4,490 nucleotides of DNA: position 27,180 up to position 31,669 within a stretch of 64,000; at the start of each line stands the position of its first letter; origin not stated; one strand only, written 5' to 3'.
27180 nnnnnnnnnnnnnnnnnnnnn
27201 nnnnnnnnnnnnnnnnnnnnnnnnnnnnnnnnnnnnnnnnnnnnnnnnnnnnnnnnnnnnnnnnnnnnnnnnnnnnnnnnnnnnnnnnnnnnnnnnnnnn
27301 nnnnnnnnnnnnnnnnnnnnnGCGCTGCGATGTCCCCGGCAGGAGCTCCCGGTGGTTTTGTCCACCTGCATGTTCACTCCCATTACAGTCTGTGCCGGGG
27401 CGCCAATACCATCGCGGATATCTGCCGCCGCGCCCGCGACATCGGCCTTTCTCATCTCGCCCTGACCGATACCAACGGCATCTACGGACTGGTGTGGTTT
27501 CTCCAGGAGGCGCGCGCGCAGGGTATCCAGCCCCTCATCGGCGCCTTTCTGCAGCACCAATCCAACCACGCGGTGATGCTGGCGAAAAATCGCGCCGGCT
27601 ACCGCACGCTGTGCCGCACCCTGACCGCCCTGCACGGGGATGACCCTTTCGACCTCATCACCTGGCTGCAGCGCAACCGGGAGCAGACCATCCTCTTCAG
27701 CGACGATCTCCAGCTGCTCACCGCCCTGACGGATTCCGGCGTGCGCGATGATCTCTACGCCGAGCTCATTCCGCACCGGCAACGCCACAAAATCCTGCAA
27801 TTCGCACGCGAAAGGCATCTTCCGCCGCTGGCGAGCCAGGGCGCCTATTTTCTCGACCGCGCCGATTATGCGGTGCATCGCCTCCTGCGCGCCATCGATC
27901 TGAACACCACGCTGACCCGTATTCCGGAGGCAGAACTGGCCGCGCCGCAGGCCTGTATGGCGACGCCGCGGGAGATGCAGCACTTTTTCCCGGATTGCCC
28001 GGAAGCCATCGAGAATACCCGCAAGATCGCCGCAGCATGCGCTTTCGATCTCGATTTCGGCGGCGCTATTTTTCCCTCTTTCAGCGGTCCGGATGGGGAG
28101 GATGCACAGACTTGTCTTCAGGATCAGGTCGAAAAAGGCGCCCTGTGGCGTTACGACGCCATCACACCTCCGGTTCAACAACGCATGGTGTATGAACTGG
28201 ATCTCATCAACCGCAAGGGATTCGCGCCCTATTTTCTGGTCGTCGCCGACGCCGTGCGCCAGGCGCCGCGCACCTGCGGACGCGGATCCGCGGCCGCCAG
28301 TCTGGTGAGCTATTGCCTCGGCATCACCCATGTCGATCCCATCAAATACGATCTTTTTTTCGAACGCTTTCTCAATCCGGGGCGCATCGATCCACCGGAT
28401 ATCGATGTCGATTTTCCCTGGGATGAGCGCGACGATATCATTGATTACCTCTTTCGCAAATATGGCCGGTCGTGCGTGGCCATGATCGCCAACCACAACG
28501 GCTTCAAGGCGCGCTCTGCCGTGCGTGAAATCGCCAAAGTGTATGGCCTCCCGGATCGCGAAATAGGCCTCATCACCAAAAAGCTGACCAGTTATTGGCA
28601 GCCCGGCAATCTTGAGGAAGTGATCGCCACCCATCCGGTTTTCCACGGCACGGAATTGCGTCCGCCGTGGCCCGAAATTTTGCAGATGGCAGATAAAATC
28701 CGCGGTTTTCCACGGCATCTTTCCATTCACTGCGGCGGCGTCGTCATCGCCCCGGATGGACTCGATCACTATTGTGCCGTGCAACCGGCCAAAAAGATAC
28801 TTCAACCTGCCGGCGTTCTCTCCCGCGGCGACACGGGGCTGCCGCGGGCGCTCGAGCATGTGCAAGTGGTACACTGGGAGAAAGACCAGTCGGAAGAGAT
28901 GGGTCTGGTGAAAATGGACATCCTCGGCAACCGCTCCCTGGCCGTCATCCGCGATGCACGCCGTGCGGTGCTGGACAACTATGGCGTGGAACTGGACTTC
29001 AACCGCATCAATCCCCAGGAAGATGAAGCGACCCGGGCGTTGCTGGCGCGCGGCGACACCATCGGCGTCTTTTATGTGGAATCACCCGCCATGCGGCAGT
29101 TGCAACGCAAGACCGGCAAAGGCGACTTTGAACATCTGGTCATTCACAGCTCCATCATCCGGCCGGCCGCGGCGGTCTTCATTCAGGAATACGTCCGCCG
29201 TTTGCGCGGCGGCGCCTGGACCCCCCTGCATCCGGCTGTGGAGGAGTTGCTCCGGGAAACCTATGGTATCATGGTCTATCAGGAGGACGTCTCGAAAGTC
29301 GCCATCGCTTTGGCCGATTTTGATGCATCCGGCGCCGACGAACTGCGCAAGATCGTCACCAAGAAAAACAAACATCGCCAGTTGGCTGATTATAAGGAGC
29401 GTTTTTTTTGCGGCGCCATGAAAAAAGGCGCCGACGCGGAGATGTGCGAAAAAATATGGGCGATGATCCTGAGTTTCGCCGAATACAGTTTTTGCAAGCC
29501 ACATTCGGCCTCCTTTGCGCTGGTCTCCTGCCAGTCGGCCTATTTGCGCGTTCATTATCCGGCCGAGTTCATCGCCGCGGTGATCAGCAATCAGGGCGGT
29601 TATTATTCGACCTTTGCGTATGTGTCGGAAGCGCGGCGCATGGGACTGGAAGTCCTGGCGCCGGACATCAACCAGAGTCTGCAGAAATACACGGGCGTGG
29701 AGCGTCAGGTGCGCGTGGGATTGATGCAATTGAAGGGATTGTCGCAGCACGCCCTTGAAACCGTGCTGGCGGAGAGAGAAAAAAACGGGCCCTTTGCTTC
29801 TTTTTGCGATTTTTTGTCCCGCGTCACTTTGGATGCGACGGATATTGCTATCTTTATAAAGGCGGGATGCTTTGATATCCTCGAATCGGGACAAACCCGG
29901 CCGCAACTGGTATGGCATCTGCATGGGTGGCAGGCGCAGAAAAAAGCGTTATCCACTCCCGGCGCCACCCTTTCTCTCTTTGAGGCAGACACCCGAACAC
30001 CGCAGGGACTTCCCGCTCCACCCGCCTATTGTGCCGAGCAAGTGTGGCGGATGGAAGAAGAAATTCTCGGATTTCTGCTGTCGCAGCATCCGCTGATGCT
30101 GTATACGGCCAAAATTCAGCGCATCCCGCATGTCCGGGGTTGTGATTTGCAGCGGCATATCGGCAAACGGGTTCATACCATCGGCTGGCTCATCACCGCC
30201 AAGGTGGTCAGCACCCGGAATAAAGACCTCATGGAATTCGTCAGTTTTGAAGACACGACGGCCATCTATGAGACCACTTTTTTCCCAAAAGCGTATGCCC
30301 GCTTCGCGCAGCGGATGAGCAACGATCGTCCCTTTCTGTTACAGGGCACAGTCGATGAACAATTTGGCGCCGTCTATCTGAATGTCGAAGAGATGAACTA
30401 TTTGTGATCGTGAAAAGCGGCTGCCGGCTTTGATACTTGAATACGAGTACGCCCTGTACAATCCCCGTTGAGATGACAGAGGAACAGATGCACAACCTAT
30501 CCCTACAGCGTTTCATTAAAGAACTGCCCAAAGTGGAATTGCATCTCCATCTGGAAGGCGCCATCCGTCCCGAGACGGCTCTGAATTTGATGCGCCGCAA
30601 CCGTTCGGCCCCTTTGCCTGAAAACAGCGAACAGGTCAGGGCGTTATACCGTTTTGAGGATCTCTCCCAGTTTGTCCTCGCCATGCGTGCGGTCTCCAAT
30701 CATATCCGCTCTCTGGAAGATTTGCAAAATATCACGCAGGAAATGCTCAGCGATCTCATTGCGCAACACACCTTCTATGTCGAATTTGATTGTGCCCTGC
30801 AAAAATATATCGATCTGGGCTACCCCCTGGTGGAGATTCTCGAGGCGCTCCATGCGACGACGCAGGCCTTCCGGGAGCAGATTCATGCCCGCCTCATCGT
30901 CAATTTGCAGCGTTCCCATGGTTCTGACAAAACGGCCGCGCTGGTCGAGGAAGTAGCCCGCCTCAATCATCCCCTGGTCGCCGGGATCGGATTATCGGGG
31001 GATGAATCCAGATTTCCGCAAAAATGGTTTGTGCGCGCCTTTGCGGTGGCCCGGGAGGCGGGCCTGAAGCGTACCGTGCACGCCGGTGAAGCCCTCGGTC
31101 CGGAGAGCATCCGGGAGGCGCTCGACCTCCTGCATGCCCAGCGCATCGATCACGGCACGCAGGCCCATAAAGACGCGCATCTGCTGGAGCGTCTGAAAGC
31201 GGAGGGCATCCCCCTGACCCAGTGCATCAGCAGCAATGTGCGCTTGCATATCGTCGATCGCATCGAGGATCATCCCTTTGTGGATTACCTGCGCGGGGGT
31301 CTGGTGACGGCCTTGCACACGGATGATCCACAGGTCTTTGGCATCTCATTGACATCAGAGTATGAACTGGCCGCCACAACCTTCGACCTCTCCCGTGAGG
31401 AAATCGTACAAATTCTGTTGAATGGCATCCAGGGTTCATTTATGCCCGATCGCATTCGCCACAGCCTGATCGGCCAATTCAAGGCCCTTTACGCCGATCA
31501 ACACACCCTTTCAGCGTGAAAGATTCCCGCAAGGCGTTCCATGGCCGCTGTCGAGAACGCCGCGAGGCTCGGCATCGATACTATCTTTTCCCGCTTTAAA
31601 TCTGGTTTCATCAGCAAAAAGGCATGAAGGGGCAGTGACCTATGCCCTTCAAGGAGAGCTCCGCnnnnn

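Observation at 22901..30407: Non-canonical SOS mutagenesis cassette: lexA-imuB-DUF1848-GNAT-fold protein-dnaE2 with no imuA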

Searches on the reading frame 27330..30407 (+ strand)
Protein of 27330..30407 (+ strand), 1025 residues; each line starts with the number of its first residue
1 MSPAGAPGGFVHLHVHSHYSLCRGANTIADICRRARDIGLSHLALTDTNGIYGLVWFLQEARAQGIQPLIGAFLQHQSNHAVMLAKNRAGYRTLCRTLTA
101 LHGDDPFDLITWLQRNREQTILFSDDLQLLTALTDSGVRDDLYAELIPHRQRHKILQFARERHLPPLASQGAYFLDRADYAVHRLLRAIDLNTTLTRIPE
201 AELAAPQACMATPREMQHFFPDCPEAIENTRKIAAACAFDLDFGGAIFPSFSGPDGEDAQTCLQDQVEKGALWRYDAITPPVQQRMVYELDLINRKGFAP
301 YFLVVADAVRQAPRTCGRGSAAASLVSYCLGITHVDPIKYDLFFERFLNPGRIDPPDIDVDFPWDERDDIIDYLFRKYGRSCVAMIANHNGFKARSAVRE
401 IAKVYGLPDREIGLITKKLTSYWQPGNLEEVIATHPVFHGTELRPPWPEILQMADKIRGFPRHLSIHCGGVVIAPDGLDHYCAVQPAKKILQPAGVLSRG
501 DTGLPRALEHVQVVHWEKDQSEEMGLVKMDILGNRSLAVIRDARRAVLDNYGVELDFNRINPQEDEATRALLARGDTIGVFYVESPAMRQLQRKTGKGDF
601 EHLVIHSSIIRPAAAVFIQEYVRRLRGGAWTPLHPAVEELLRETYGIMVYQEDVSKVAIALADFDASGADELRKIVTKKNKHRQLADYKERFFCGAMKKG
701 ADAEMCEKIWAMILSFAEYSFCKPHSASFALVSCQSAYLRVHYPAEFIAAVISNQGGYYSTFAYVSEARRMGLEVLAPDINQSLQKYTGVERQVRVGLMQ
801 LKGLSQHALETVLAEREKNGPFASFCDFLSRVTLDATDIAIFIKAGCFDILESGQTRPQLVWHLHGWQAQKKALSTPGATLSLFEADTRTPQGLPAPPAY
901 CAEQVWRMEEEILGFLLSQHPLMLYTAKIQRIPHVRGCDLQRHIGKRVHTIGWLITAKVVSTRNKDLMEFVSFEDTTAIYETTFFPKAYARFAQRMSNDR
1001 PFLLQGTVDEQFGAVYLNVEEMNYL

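Call 5: search_protein_families(library=pfam, proteins=[window:27330-30407:+], max_evalue=0.01)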
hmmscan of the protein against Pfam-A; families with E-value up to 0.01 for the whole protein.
window:27330-30407:+ (1025 aa): 5 families
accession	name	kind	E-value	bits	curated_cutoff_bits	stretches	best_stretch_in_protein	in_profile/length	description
PF07733.18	DNA_pol3_alpha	-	8.4e-68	229.2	23.9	1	263-533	3-260/260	Bacterial DNA polymerase III alpha NTPase domain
PF17657.6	DNA_pol3_finger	-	2.2e-35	121.9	22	1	537-700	2-166/166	Bacterial DNA polymerase III alpha subunit finger domain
PF02811.25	PHP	-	1.2e-22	81.5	26.4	1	12-118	1-116/164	PHP domain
PF14579.12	HHH_6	-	5.1e-21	75.1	25.6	1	772-856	1-86/90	Helix-hairpin-helix motif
PF01336.31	tRNA_anti-codon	-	0.00032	21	27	1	954-1023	2-73/75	OB-fold nucleic acid binding domain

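Call 6: search_protein_families(library=ncbifam, proteins=[window:27330-30407:+], max_evalue=0.01)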
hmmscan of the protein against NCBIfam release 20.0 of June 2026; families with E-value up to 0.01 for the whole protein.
window:27330-30407:+ (1025 aa): 14 families
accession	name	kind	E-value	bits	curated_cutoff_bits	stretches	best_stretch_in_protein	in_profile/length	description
NF004226.0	PRK05673.1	equivalog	1.1e-215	718.9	1002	1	9-1023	5-1060/1146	DNA polymerase III subunit alpha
NF005298.0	PRK06826.1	equivalog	3.3e-200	667.5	1260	2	153-1010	189-1056/1151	DNA polymerase III subunit alpha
TIGR00594.1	polc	superfamily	3.4e-194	647.8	434.35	1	10-985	1-1022/1022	DNA polymerase III subunit alpha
NF004225.0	PRK05672.1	subfamily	3.2e-179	598.3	939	2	149-1023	179-1030/1047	error-prone DNA polymerase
NF005377.0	PRK06920.1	equivalog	2.4e-166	555.5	1806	2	153-1016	174-1014/1108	DNA polymerase III subunit alpha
NF005617.0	PRK07374.1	equivalog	5.1e-147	491.6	1653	2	153-1022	190-1077/1170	DNA polymerase III subunit alpha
NF005582.0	PRK07279.1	equivalog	6.9e-138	461.3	1279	1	10-1021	2-960/1033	DNA polymerase III subunit alpha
NF005516.0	PRK07135.1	equivalog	1.1e-136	457.4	1084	2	226-992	195-944/974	DNA polymerase III DnaE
NF004550.0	PRK05898.1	equivalog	1.1e-122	411.1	1182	1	10-851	2-809/971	DNA polymerase III subunit alpha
NF007079.0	PRK09532.1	equivalog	1.4e-86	291.5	1525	2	155-722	190-777/876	DNA polymerase III subunit alpha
NF005616.0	PRK07373.1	equivalog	9.4e-43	146.4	646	1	717-1022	34-357/449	DNA polymerase III subunit alpha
NF001688.0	PRK00448.1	equivalog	5.5e-17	60.6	873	2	153-339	721-914/1445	PolC-type DNA polymerase III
TIGR01405.1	polC_Gram_pos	equivalog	6.6e-15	53.9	1043.45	1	151-338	485-678/1211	DNA polymerase III subunit alpha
NF041577.1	nside_bi_sphtase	equivalog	0.00035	19.8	400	1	12-71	5-62/276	3',5'-nucleoside bisphosphate phosphatase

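Call 78: search_solved_structures(query=window:27330-30407:+, max_evalue=1e-20, show_alignments=1)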
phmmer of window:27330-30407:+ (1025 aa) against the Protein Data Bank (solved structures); distinct sequences matched with E-value up to 1e-20: 9.
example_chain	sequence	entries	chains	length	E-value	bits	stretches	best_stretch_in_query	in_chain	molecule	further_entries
3e0d_A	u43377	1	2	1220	6.9e-126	424.8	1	282-1009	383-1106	DNA polymerase III subunit alpha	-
2hpi_A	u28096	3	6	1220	1.6e-125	423.6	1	282-1009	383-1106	DNA polymerase III alpha subunit | DNA polymerase III subunit alpha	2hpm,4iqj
5fku_A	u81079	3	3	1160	4.5e-116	392.3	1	9-1009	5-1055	DNA POLYMERASE III SUBUNIT ALPHA | DNA POLYMERASE III ALPHA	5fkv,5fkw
7pu7_A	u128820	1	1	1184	2.4e-114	386.5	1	147-1008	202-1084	DNA polymerase III subunit alpha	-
5lew_A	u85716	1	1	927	4.6e-109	369.1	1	147-852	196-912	DNA polymerase III subunit alpha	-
4jom_A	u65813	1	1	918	2.4e-107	363.4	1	9-851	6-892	DNA polymerase III subunit alpha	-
2hnh_A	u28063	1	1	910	4.7e-106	359.1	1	9-851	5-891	DNA polymerase III alpha subunit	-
2hqa_A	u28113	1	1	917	4.7e-106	359.1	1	9-851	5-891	DNA polymerase III alpha subunit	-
5m1s_A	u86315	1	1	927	5.4e-106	358.9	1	9-851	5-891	DNA polymerase III subunit alpha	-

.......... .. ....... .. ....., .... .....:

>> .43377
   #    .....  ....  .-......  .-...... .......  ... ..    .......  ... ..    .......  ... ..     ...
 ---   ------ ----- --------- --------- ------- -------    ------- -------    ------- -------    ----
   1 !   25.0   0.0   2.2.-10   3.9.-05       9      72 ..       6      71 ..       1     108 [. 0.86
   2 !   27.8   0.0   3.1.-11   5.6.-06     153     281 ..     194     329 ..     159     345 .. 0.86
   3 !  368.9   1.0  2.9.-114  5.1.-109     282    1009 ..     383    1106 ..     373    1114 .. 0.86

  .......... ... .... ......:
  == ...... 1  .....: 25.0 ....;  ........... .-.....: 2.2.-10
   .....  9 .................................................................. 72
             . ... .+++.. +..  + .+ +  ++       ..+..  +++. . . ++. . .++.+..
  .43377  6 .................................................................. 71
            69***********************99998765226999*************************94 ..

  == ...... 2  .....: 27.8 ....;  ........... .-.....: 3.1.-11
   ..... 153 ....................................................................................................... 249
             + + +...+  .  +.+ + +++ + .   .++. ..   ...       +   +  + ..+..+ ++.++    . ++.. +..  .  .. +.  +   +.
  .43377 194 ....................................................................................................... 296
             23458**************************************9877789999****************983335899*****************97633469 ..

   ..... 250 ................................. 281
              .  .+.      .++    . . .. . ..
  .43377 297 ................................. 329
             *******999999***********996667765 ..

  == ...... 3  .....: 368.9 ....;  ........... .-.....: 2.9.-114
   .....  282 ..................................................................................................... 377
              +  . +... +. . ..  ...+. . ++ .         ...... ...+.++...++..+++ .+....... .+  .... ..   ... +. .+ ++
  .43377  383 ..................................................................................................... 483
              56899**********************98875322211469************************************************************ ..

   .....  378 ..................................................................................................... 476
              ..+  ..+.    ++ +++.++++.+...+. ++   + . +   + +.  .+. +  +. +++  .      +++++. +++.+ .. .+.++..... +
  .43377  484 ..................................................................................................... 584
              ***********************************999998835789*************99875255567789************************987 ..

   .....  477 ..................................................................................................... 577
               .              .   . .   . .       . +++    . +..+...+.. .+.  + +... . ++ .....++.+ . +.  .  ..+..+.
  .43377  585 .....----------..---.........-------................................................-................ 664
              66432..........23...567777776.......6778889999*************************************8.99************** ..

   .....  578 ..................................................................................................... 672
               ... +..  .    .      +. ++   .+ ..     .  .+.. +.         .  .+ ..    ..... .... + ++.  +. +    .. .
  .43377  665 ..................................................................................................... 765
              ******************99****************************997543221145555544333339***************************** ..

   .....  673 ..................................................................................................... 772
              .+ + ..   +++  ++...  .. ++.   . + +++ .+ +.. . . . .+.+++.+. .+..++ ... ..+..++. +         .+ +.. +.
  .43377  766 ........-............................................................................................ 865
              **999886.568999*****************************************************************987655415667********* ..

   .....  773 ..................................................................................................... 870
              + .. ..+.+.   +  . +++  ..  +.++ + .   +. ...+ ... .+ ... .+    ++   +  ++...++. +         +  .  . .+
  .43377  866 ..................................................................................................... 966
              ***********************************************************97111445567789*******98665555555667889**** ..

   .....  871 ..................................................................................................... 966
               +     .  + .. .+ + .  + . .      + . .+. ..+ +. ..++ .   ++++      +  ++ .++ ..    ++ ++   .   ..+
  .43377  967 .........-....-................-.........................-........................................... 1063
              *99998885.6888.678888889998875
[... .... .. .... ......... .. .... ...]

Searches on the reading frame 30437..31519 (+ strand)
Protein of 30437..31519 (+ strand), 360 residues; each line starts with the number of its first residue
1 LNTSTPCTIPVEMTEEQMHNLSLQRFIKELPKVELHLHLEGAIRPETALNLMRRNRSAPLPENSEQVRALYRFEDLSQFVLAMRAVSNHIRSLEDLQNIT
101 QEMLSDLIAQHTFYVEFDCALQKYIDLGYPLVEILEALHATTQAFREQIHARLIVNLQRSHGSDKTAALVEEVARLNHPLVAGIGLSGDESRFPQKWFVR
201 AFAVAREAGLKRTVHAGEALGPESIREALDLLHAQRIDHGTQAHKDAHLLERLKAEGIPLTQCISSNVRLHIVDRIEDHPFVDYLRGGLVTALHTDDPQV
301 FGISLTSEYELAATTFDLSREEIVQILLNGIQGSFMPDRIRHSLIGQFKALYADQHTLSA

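Call 5: search_protein_families(library=pfam, proteins=[window:30437-31519:+], max_evalue=0.01)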
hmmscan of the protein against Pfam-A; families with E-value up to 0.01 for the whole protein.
window:30437-31519:+ (360 aa): 2 families
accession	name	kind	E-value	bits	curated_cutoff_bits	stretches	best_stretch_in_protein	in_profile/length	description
PF00962.28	A_deaminase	-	1e-73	248.7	27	1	31-346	1-325/330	Adenosine deaminase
PF19326.5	AMP_deaminase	-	2.8e-07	29.7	27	1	215-347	457-588/630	AMP deaminase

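Call 6: search_protein_families(library=ncbifam, proteins=[window:30437-31519:+], max_evalue=0.01)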
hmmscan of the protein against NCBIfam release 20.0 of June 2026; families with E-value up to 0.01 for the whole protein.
window:30437-31519:+ (360 aa): 11 families
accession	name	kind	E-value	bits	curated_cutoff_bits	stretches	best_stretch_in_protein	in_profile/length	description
TIGR01430.1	aden_deam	equivalog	1.5e-78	264.1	216.55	1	30-345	1-320/323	adenosine deaminase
NF006848.0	PRK09358.1-3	equivalog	6.8e-67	226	426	1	28-347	2-322/325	adenosine deaminase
NF006850.0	PRK09358.1-6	equivalog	8.2e-67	225.4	419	1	24-351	2-330/334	adenosine deaminase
NF006854.0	PRK09358.3-1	equivalog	7.4e-55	186.4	530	1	22-353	6-339/344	adenosine deaminase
NF006846.0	PRK09358.1-1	equivalog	1.5e-52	178.7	459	1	28-345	4-327/333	adenosine deaminase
NF006849.0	PRK09358.1-5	equivalog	7.6e-46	156.8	494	1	23-351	5-340/350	adenosine deaminase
NF006847.0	PRK09358.1-2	equivalog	5e-43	147.3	412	1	24-352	7-357/364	adenosine deaminase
NF006856.0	PRK09358.3-3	equivalog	4.8e-15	55.5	510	1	130-332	112-312/316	adenosine deaminase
NF006859.0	PRK09358.3-6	equivalog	2.8e-11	43.2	549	1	132-304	103-273/299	adenosine deaminase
TIGR01431.1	adm_rel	subfamily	6.5e-09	35.1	315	1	96-340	195-459/479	adenosine deaminase-related growth factor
TIGR01429.1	AMP_deaminase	equivalog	8e-07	28.1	726.3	1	215-347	444-575/611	AMP deaminase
